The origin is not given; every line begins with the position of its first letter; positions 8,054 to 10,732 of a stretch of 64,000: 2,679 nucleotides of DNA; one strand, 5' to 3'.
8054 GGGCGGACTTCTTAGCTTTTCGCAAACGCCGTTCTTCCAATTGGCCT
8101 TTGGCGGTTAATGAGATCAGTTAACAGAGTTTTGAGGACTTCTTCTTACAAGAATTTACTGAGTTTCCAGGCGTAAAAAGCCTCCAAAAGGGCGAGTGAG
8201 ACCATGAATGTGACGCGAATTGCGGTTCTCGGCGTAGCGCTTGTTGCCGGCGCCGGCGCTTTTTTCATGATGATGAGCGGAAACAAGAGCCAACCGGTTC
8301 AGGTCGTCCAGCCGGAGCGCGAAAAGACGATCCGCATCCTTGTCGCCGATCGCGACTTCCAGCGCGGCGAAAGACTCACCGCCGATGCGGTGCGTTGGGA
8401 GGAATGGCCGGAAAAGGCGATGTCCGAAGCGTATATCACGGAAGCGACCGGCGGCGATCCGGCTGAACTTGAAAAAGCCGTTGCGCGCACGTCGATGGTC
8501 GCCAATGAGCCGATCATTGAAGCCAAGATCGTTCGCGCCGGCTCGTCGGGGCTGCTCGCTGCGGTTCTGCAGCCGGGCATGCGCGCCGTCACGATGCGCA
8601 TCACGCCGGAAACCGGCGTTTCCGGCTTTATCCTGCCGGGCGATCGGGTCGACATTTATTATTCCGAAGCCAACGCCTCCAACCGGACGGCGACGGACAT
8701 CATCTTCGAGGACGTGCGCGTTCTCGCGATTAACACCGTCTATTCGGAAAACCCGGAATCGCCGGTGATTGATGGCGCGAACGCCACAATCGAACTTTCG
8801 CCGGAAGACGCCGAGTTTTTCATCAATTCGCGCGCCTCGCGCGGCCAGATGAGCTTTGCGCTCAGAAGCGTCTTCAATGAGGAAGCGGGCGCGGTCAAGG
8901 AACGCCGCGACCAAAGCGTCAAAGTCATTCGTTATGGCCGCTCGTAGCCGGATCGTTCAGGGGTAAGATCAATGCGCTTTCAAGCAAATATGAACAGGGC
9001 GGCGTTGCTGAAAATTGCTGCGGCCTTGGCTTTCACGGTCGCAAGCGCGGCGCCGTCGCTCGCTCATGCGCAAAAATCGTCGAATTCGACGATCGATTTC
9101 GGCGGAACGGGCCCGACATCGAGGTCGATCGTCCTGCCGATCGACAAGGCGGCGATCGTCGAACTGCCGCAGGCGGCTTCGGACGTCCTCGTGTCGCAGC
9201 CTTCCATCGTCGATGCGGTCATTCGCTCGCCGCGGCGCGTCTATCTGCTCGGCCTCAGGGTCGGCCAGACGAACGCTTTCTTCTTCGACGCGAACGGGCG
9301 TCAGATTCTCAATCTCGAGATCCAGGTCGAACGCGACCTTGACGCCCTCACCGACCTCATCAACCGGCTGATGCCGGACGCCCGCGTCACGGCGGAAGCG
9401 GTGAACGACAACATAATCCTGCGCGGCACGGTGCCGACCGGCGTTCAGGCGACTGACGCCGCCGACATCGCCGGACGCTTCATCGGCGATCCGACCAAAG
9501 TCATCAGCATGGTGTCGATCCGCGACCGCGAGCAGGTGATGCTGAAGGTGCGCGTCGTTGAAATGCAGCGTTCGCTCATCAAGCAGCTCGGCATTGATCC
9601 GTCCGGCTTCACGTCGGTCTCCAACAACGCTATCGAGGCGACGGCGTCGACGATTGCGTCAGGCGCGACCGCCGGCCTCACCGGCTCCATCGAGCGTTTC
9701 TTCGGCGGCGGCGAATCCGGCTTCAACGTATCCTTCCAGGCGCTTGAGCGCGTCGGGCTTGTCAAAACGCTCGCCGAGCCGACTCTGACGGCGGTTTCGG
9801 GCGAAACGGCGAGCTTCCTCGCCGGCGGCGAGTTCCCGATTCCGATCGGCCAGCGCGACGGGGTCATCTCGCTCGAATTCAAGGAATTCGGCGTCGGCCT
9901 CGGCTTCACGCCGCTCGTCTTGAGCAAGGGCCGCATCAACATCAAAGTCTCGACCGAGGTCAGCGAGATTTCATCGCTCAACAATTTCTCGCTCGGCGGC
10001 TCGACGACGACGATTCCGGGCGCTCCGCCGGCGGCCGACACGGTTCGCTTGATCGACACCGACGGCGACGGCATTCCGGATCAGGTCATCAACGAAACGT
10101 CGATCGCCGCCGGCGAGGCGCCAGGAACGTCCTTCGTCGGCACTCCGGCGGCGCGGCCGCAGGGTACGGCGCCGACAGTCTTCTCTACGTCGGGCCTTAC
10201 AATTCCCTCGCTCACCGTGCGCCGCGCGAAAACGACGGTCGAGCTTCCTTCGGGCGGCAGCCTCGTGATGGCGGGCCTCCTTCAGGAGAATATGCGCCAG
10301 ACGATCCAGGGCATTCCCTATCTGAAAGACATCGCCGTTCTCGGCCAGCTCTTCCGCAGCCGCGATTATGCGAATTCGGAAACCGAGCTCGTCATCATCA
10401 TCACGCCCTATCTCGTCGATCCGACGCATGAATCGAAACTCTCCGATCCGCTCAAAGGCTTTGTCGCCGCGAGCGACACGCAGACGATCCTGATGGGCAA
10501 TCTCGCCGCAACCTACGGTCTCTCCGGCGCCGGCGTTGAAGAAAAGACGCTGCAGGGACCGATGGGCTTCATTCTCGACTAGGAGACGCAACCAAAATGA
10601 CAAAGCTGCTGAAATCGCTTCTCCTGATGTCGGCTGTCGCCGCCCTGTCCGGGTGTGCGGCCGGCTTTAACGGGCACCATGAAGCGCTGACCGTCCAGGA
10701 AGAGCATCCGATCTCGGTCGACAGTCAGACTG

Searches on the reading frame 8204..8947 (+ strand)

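Call 5: search_protein_families(library=ncbifam, proteins=[window:8204-8947:+], max_evalue=0.001)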
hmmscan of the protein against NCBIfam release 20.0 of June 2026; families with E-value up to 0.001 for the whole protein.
window:8204-8947:+ (247 aa): 2 families
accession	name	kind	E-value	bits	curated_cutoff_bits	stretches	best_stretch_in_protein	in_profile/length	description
TIGR03177.1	pilus_cpaB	equivalog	6.6e-56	189.5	71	1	6-231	1-226/262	Flp pilus assembly protein CpaB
TIGR03170.1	flgA_cterm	equivalog_domain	5.2e-05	23.2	54.65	1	38-113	8-83/137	flagellar basal body P-ring formation chaperone FlgA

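Call 6: search_protein_families(library=pfam, proteins=[window:8204-8947:+], max_evalue=0.001)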
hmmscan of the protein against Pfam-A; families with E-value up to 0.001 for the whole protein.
window:8204-8947:+ (247 aa): 3 families
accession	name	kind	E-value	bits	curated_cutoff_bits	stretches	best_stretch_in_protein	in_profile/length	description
PF16976.10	RcpC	-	6.3e-23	81.3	28.8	1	118-221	3-114/114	Flp pilus assembly protein RcpC/CpaB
PF08666.17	SAF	-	2.1e-06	28.6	21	1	44-104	2-57/63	SAF domain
PF13144.11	ChapFlgA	-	0.00022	21.7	23.8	1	44-114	2-70/122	Chaperone for flagella basal body P-ring formation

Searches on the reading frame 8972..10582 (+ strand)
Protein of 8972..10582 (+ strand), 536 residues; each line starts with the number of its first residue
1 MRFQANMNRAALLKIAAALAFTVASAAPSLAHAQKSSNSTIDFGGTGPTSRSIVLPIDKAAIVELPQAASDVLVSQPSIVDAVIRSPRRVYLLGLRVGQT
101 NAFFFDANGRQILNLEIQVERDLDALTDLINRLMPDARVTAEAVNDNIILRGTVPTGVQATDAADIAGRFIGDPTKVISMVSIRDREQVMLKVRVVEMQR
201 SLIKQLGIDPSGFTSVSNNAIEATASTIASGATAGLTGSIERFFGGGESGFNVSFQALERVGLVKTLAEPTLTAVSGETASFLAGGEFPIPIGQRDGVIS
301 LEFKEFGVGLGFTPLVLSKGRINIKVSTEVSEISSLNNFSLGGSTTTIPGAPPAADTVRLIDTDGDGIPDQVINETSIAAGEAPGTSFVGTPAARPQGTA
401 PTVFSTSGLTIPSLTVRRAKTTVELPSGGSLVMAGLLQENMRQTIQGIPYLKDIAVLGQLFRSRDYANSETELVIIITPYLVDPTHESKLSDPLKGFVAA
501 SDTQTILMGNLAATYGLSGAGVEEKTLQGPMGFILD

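Call 5: search_protein_families(library=ncbifam, proteins=[window:8972-10582:+], max_evalue=0.001)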
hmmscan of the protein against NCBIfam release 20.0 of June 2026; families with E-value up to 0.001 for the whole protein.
window:8972-10582:+ (536 aa): 9 families
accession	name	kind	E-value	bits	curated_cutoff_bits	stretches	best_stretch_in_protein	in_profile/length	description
TIGR02517.1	type_II_gspD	equivalog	1.7e-29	102.8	351.35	2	410-484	518-592/600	type II secretion system secretin GspD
TIGR02515.1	IV_pilus_PilQ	subfamily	9.8e-24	84.1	284.35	2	409-482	354-427/428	type IV pilus secretin PilQ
TIGR02519.1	pilus_MshL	equivalog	3e-22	79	250.2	2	408-481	216-289/290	pilus (MSHA type) biogenesis protein MshL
NF007851.2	PRK10560.1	exception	8e-19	67.7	598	2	419-483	346-410/412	DNA uptake porin HofQ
NF010083.0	PRK13568.1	equivalog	9.4e-19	67.5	554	2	419-482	354-417/419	DNA uptake porin HofQ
TIGR02516.1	type_III_yscC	equivalog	6.3e-18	64.6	238.45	2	410-483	389-462/463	type III secretion system outer membrane ring subunit SctC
NF042912.1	Amuc_1098_fam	equivalog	1.3e-10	40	750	1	406-485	720-799/805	Amuc_1098 family type IV pilus outer membrane protein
NF011873.0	PRK15346.1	equivalog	7.5e-10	38.1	524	1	419-467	431-479/499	EscC/YscC/HrcC family type III secretion system outer membrane ring protein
TIGR02520.1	pilus_B_mal_scr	equivalog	1.2e-05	24.1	287.65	0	407-479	441-511/513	PilN family type IVB pilus formation outer membrane protein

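Call 6: search_protein_families(library=pfam, proteins=[window:8972-10582:+], max_evalue=0.001)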
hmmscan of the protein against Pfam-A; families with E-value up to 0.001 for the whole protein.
window:8972-10582:+ (536 aa): 3 families
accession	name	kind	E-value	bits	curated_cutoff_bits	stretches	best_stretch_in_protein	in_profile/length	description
PF00263.26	Secretin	-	1.2e-37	129.6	27.5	2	406-483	92-169/169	Bacterial type II and III secretion system protein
PF13629.12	T2SS-T3SS_pil_N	-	1.2e-19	70.2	23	1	50-120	2-72/72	Pilus formation protein N terminal region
PF04972.22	BON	-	1.4e-05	25.8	27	1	124-184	3-68/69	BON domain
